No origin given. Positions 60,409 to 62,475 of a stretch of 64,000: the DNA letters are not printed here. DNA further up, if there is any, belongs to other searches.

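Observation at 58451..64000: Reductive dehalogenase next to a NapC/NirT-type 12-haem cytochrome, a full TatA-C-B set and a cupredoxin: possible new organohalide electron-transport wiring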

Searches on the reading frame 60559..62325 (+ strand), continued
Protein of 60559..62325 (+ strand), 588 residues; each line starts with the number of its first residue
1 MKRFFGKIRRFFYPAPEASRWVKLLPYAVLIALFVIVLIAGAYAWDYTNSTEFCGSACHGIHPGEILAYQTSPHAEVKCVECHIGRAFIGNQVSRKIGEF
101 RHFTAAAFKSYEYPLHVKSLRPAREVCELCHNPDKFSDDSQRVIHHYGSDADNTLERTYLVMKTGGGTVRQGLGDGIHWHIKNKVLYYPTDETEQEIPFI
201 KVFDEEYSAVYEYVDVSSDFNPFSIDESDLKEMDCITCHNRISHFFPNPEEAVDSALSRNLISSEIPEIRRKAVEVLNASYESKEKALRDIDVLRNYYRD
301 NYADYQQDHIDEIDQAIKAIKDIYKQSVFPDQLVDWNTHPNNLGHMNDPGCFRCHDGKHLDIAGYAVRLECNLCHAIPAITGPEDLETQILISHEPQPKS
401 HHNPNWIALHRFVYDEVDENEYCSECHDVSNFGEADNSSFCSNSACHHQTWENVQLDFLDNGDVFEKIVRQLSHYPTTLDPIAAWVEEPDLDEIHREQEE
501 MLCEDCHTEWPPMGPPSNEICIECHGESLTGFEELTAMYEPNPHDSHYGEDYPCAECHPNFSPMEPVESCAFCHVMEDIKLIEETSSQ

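Call 38: search_protein_families(library=ncbifam, proteins=[L001:13939-15330:+, window:60559-62325:+, L001:13043-13456:+, L001:16201-18192:+, L001:18528-18953:+, L001:19040-20245:+, L001:20242-21009:+, L001:9277-9513:+], max_evalue=0.01)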
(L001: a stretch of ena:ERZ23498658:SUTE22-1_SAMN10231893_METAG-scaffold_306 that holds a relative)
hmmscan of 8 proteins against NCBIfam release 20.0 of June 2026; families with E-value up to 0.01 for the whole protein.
L001:13939-15330:+ (463 aa): 8 families
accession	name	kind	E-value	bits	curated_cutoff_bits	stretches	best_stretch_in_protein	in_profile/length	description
TIGR02486.1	RDH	subfamily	2.4e-75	254.3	160.35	1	142-425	1-311/314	reductive dehalogenase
TIGR00276.1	TIGR00276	equivalog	8.2e-08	31.6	200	1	277-344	135-198/337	tRNA epoxyqueuosine(34) reductase QueG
NF038196.1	ferrodoxin_EFR1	subfamily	0.0004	20.5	75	1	325-352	184-212/242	EFR1 family ferrodoxin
NF045874.1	Vhu_polyferre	exception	0.00077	18.3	600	0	314-342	19-47/381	F420-non-reducing hydrogenase associated-polyferredoxin VhuB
NF007012.0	PRK09476.1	equivalog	0.00098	18.4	269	0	381-402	62-83/254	ferredoxin-type protein NapG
TIGR01944.1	rnfB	subfamily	0.004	16.7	68.7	0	320-359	138-177/190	RnfABCDGE type electron transport complex subunit B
TIGR02179.1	PorD_KorD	subfamily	0.0061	16.6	60.05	0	324-346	54-76/78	2-oxoacid:acceptor oxidoreductase, delta subunit, pyruvate/2-ketoisovalerate family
NF042909.1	FMH_DH_FwdF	exception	0.0069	15.5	375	0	327-346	140-159/336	tungsten-dependent formylmethanofuran dehydrogenase subunit FwdF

window:60559-62325:+ (588 aa): 3 families
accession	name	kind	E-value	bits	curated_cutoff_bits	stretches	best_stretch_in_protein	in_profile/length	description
TIGR03153.1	cytochr_NrfH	equivalog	1.3e-10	41.5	134.2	1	28-132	5-110/138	cytochrome c nitrite reductase small subunit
TIGR03146.1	cyt_nit_nrfB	equivalog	0.002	18.4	166.6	1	70-139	34-99/145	cytochrome c nitrite reductase pentaheme subunit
NF051471.1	cytcCgr1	equivalog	0.0041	16.8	340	1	517-577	130-189/204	cytochrome c-type protein Cgr1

L001:13043-13456:+ (137 aa): 2 families
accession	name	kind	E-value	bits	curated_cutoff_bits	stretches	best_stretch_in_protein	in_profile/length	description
TIGR04246.1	nitrous_NosZ_Gp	equivalog_domain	0.0017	16.7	625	1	54-124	495-560/578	Sec-dependent nitrous-oxide reductase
NF058595.1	invert_tail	domain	0.0063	16.8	37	1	4-27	56-79/113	lipo-invert putative C-terminal anchoring domain-containing protein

L001:16201-18192:+ (663 aa): 7 families
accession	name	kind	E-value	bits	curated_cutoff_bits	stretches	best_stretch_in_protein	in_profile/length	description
TIGR04244.1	nitrous_NosZ_RR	equivalog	6.2e-14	51.5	625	1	38-126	537-627/627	TAT-dependent nitrous-oxide reductase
NF052460.1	L-NosZ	equivalog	1.3e-10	40.4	700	1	31-126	374-479/480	clade III lactonase-type nitrous-oxide reductase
TIGR04246.1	nitrous_NosZ_Gp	equivalog_domain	3.7e-10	38.7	625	1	46-127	495-578/578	Sec-dependent nitrous-oxide reductase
NF050117.1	aa3_CtaC_Actin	exception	3.2e-05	23.3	250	1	52-123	161-230/244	aa3-type cytochrome oxidase subunit II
TIGR02866.1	CoxB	equivalog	6.4e-05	22.6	147.7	1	50-126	118-192/202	cytochrome c oxidase subunit II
TIGR02163.1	napH_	subfamily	0.0016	18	213.05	1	225-406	68-253/255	NapH/MauN family ferredoxin-type protein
NF007013.0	PRK09477.1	equivalog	0.0086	15.2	234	0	296-409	165-279/286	quinol dehydrogenase ferredoxin subunit NapH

L001:18528-18953:+ (141 aa): 0 families

L001:19040-20245:+ (401 aa): 5 families
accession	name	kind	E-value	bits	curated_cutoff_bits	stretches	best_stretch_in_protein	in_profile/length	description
TIGR03434.1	ADOP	subfamily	3.1e-08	32.2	622.3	1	243-399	652-802/803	ADOP family duplicated permease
TIGR02212.1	lolCE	equivalog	2.1e-06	27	362.45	1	210-398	210-409/411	lipoprotein-releasing ABC transporter permease subunit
NF007826.0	PRK10535.1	equivalog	0.00091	17.6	966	1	287-397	543-645/648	macrolide ABC transporter ATP-binding protein/permease MacB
TIGR01185.1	devC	equivalog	0.0014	17.7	290.35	1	219-352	207-344/380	ABC transporter permease DevC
NF038347.1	FtsX_Gpos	exception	0.0031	16.9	225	1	223-382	125-288/296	permease-like cell division protein FtsX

L001:20242-21009:+ (255 aa): 193 families (the best 25 are shown)
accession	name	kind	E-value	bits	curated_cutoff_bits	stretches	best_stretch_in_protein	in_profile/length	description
TIGR02211.1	LolD_lipo_ex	equivalog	6.2e-66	222.1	307.75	1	29-241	6-220/221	lipoprotein-releasing ABC transporter ATP-binding protein LolD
NF007826.0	PRK10535.1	equivalog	6.2e-59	199.9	966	1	22-243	2-224/648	macrolide ABC transporter ATP-binding protein/permease MacB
NF007879.0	PRK10584.1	equivalog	7.2e-57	192.7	336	1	23-242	5-226/228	putative ABC transporter ATP-binding protein YbbA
NF008639.0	PRK11629.1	equivalog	2.6e-56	190.6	360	1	24-243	6-227/234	lipoprotein-releasing ABC transporter ATP-binding protein LolD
TIGR02982.1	heterocyst_DevA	subfamily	1.2e-54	185.2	295.8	1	25-240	2-219/220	ABC exporter ATP-binding subunit, DevA family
TIGR02673.1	FtsE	equivalog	2.6e-54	184.1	264.85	1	25-238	2-213/214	cell division ATP-binding protein FtsE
NF038007.1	ABC_ATP_DarD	equivalog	4.3e-48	163.7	375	1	40-240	17-218/218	darobactin export ABC transporter ATP-binding protein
TIGR03608.1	L_ocin_972_ABC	subfamily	1.4e-46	158.5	254.85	1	42-232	12-203/206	putative bacteriocin export ABC transporter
TIGR02314.1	ABC_MetN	equivalog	9.3e-45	153.1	499.7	1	25-242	2-221/343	methionine ABC transporter ATP-binding protein MetN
TIGR04521.1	ECF_ATPase_2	equivalog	5.7e-44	150.3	330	1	30-242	6-225/279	energy-coupling factor transporter ATPase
TIGR02315.1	ABC_phnC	equivalog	1.7e-43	148.8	266.1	1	25-240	2-224/243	phosphonate ABC transporter ATP-binding protein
NF007027.0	PRK09493.1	equivalog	1.8e-43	148.6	379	1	25-242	2-216/240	glutamine ABC transporter ATP-binding protein GlnQ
NF040933.2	ABC_arch_GlcV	equivalog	5.7e-43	147.1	450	1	25-238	3-218/357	glucose ABC transporter ATP-binding protein GlcV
TIGR03265.1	PhnT2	equivalog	8.6e-43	146.9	457.7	1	39-240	15-213/353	putative 2-aminoethylphosphonate ABC transporter ATP-binding protein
TIGR01186.1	proV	subfamily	1.9e-41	142.4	326.6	1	42-240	7-208/363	betaine/proline/choline family ABC transporter ATP-binding protein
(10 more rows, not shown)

L001:9277-9513:+ (78 aa): 0 families

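Call 39: find_homologous_proteins(query=L001:16201-18192:+)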
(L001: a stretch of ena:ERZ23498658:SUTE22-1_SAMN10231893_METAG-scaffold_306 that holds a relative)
Query L001:16201-18192:+ (663 aa): 1105 proteins with E <= 0.001 among 8000 candidates; the best 120 are listed.
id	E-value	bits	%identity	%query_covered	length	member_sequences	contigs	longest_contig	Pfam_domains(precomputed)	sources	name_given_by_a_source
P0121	0.0e+0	1425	89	100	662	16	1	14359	PF00116.27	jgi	-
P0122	0.0e+0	1221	75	100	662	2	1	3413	PF12801.13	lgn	-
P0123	0.0e+0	1217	76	100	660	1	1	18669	PF13473.13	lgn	-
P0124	0.0e+0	1215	76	100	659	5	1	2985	PF13473.13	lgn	-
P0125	0.0e+0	1215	77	97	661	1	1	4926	PF12801.13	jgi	jgi:plastocyanin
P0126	0.0e+0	1212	76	100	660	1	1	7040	PF12801.13,PF13473.13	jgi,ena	-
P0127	0.0e+0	1211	75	100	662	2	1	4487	-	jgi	jgi:polyferredoxin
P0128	0.0e+0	1206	75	100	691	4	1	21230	PF12801.13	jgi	jgi:polyferredoxin/plastocyanin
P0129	0.0e+0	1195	75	100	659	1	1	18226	PF12801.13,PF13473.13,PF00116.27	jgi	jgi:plastocyanin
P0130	0.0e+0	1188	74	100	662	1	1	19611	PF12801.13,PF13473.13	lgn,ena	-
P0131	0.0e+0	1168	73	96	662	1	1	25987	-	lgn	-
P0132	0.0e+0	1159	72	100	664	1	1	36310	PF12801.13,PF13473.13,PF00116.27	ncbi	ncbi:cupredoxin domain-containing protein [Chloroflexota bacterium]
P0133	0.0e+0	1136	72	97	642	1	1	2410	PF12801.13,PF00116.27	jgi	jgi:hypothetical protein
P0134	0.0e+0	1118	70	100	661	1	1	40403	-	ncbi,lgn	-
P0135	0.0e+0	1116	69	100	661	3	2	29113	PF12801.13,PF13473.13,PF00116.27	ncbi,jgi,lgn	-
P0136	0.0e+0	1112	70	100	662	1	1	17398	PF12801.13,PF13473.13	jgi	jgi:polyferredoxin/plastocyanin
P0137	0.0e+0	1105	69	100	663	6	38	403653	PF12801.13,PF00116.27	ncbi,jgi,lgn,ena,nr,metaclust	ncbi:MAG: 4Fe-4S binding protein [Chloroflexi bacterium]|jgi:polyferredoxin|nr:4Fe-4S binding protei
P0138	0.0e+0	1105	69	100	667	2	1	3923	PF12801.13,PF13473.13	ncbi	-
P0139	0.0e+0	1105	69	100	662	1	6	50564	PF12801.13,PF13473.13,PF00116.27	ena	-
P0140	0.0e+0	1102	69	100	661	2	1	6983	PF13473.13,PF00116.27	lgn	-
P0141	0.0e+0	1097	71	95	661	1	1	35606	PF12801.13,PF13473.13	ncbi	ncbi:MAG: cupredoxin domain-containing protein [Chloroflexota bacterium]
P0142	0.0e+0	1097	69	98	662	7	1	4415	PF13473.13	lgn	-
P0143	0.0e+0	1094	68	100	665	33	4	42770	PF12801.13,PF13473.13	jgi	jgi:polyferredoxin/plastocyanin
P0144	0.0e+0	1075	68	100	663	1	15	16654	PF12801.13,PF13473.13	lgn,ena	-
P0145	0.0e+0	1016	64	100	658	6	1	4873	PF12801.13,PF13473.13,PF00116.27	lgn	-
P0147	3.2e-280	950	62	96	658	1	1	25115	PF13473.13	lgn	-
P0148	5.1e-277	939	62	96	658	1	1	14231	PF13473.13,PF00116.27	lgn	-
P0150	6.7e-266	902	59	100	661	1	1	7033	PF12801.13,PF13473.13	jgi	-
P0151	5.3e-259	880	58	95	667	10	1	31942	PF12801.13,PF13473.13,PF00116.27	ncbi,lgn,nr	ncbi:MAG: 4Fe-4S binding protein [Chloroflexi bacterium]|nr:4Fe-4S binding protein [Chloroflexota ba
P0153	1.6e-253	862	55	99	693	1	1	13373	PF12801.13,PF13473.13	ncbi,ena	-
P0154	8.4e-252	856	55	99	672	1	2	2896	PF12801.13,PF13473.13,PF00116.27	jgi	-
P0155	3.0e-249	847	54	94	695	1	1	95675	PF12801.13,PF13473.13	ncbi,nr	ncbi:MAG: 4Fe-4S binding protein [Chloroflexi bacterium]|nr:4Fe-4S binding protein [Chloroflexota ba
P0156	5.6e-249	847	55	95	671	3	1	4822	PF12801.13,PF13473.13,PF00116.27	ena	-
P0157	8.6e-249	846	57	95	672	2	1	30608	PF12801.13,PF13473.13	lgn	-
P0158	6.5e-247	840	54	100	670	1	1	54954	PF12801.13,PF13473.13,PF00116.27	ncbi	-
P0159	2.8e-246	838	56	95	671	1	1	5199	PF12801.13,PF13473.13,PF00116.27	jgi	jgi:polyferredoxin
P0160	4.5e-245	834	55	95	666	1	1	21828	PF12801.13,PF13473.13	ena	-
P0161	8.1e-244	829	54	96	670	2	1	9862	PF12801.13,PF13473.13,PF00116.27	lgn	-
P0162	1.3e-233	796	75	65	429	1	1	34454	PF12801.13,PF13473.13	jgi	jgi:hypothetical protein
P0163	1.5e-229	782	54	96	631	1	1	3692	PF12801.13,PF13473.13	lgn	-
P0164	7.9e-228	777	53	98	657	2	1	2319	PF13473.13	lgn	-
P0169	3.3e-212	725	51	94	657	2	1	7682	PF12801.13,PF13473.13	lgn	-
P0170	3.0e-211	722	50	99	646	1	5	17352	PF13473.13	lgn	-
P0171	6.8e-211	721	49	94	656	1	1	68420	PF12801.13,PF13473.13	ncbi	-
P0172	1.2e-210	720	50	96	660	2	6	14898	PF12801.13,PF13473.13,PF00116.27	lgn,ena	-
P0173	2.1e-206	706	48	95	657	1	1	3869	PF12801.13,PF13473.13,PF00116.27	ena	-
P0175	1.5e-202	693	46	98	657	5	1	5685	PF12801.13,PF13473.13,PF00116.27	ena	-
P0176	7.9e-197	674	46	98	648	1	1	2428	PF12801.13,PF13473.13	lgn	-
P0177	1.0e-196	674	45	99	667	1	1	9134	PF12801.13,PF13473.13,PF00116.27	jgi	jgi:hypothetical protein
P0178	4.3e-192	658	48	94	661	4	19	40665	PF12801.13,PF13473.13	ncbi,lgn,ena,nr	ncbi:MAG TPA: 4Fe-4S binding protein [Clostridia bacterium]|nr:4Fe-4S binding protein [Clostridia ba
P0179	6.8e-190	651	45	95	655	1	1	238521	PF12801.13,PF13473.13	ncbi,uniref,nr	ncbi:hypothetical protein BHU72_05475 [Desulfuribacillus stibiiarsenatis]|uniref:Cytochrome aa3 subu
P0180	2.8e-188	646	46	96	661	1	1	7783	PF12801.13,PF13473.13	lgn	-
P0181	6.4e-188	645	44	98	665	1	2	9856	PF12801.13,PF13473.13,PF00116.27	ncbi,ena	-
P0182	2.0e-187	643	46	96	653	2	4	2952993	PF12801.13,PF13473.13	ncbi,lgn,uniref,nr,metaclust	ncbi:cupredoxin domain-containing protein [Desulfurispirillum indicum]|uniref:Cytochrome c oxidase s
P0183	4.1e-185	635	44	97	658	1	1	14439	PF12801.13,PF13473.13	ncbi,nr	ncbi:MAG: 4Fe-4S binding protein [Bacillota bacterium]|nr:4Fe-4S binding protein [Bacillota bacteriu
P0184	3.7e-180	619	43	95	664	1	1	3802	PF12801.13,PF13473.13,PF00116.27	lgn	-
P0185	4.4e-179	615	44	99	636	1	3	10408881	PF12801.13,PF13473.13,PF00116.27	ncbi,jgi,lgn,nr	ncbi:MAG: cupredoxin domain-containing protein [Ardenticatenaceae bacterium]|nr:cupredoxin domain-co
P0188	3.7e-177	609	45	94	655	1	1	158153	PF12801.13,PF13473.13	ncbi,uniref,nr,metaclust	ncbi:4Fe-4S binding protein [Chrysiogenes arsenatis]|uniref:4Fe-4S binding protein n=1 Tax=Chrysioge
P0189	4.5e-177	609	45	96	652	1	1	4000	PF12801.13,PF13473.13,PF00116.27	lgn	-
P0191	3.6e-175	603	44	96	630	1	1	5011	PF12801.13,PF13473.13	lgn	-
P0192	1.4e-174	601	44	96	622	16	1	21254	PF12801.13,PF13473.13,PF00116.27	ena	-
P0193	2.1e-174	600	42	99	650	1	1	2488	PF12801.13,PF13473.13,PF00116.27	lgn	-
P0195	5.6e-173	595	44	95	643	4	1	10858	PF12801.13,PF13473.13,PF00116.27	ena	-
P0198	2.0e-168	580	44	95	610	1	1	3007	PF12801.13,PF13473.13,PF00116.27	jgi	-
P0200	5.3e-168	579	44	95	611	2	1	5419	PF12801.13,PF13473.13,PF00116.27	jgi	-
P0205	7.0e-166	572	42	94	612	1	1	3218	PF12801.13,PF13473.13,PF00116.27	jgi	jgi:polyferredoxin/plastocyanin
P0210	1.3e-161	558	41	96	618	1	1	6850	PF12801.13,PF13473.13,PF00116.27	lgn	-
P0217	5.6e-154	532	41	99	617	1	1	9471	PF12801.13,PF13473.13,PF00116.27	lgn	-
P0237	2.8e-149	517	39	95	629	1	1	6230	PF07731.21,PF12801.13,PF13473.13,PF00116.27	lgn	-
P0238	3.2e-149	517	39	97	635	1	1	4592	PF12801.13,PF13473.13,PF00116.27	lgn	-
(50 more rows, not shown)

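Call 40: find_encoding_contigs(protein=P0182, flank=9000, max_places=1)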
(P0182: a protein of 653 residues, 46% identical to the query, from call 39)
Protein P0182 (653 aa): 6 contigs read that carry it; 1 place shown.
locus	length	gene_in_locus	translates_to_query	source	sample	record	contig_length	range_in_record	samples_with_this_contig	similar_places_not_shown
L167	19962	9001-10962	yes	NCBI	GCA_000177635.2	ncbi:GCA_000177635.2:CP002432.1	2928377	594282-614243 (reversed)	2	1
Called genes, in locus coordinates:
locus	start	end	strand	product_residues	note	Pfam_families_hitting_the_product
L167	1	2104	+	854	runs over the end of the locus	PF11897:DUF3417, PF00343:Phosphorylase, PF28476:GlgP_C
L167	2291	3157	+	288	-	PF01832:Glucosaminidase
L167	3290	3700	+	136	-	PF13473:Cupredoxin_1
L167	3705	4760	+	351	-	PF21783:YNCE (faint), PF25174:Beta-prop_THOC3 (faint)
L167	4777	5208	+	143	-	PF14387:DUF4418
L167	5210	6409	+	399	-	PF12704:MacB_PCD, PF02687:FtsX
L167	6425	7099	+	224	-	PF00005:ABC_tran, PF13304:AAA_21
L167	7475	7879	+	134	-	PF13473:Cupredoxin_1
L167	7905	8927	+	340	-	PF00034:Cytochrom_C (faint), PF03150:CCP_MauG, PF21419:RoxA-like_Cyt-c (weak)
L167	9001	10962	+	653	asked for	PF13473:Cupredoxin_1, PF12801:Fer4_5 (faint)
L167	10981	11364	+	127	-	PF13473:Cupredoxin_1, PF00116:COX2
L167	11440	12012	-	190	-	PF01966:HD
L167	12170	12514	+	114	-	-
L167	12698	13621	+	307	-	PF19480:DUF6016, PF04073:tRNA_edit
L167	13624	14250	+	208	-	PF13521:AAA_28 (weak), PF02223:Thymidylate_kin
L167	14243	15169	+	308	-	PF13177:DNA_pol3_delta2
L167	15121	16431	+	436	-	PF04468:PSP1, PF28472:PSP1_3rd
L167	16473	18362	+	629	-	PF00133:tRNA-synt_1, PF01406:tRNA-synt_1e, PF09334:tRNA-synt_1g, PF00133:tRNA-synt_1, PF19303:Anticodon_3, PF01588:tRNA_bind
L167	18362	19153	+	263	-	PF01026:TatD_DNase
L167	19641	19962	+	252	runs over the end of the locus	PF02219:MTHFR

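Call 41: find_encoding_contigs(protein=P0179, flank=9000, max_places=1)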
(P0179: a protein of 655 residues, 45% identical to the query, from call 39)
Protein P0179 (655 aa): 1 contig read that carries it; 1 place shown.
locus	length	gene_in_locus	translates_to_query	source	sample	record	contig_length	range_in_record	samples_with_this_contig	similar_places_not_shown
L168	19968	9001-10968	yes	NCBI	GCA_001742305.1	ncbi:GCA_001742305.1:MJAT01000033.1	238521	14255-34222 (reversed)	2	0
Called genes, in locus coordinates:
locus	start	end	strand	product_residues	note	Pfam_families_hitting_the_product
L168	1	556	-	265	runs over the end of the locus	PF12679:ABC2_membrane_2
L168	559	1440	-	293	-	PF00005:ABC_tran, PF13304:AAA_21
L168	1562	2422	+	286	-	PF20181:DUF6544, PF21900:DUF6920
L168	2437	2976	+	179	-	PF12641:Flavodoxin_3, PF12724:Flavodoxin_5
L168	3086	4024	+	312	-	-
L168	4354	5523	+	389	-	PF00155:Aminotran_1_2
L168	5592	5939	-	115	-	PF10925:DUF2680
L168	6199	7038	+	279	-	PF02675:AdoMet_dc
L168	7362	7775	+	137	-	PF13473:Cupredoxin_1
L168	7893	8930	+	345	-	PF06537:DHOR (faint), PF03150:CCP_MauG, PF00034:Cytochrom_C (weak), PF21419:RoxA-like_Cyt-c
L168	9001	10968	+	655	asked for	PF13473:Cupredoxin_1 (weak), PF12801:Fer4_5 (weak)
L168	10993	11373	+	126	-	PF13473:Cupredoxin_1, PF00116:COX2 (weak)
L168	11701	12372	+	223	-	PF01510:Amidase_2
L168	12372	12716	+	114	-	-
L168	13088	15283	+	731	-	PF09992:NAGPA, PF07833:Cu_amine_oxidN1, PF00515:TPR_1 (faint), PF07719:TPR_2 (faint), PF13174:TPR_6 (faint), PF13432:TPR_16 (faint), PF13431:TPR_17 (faint)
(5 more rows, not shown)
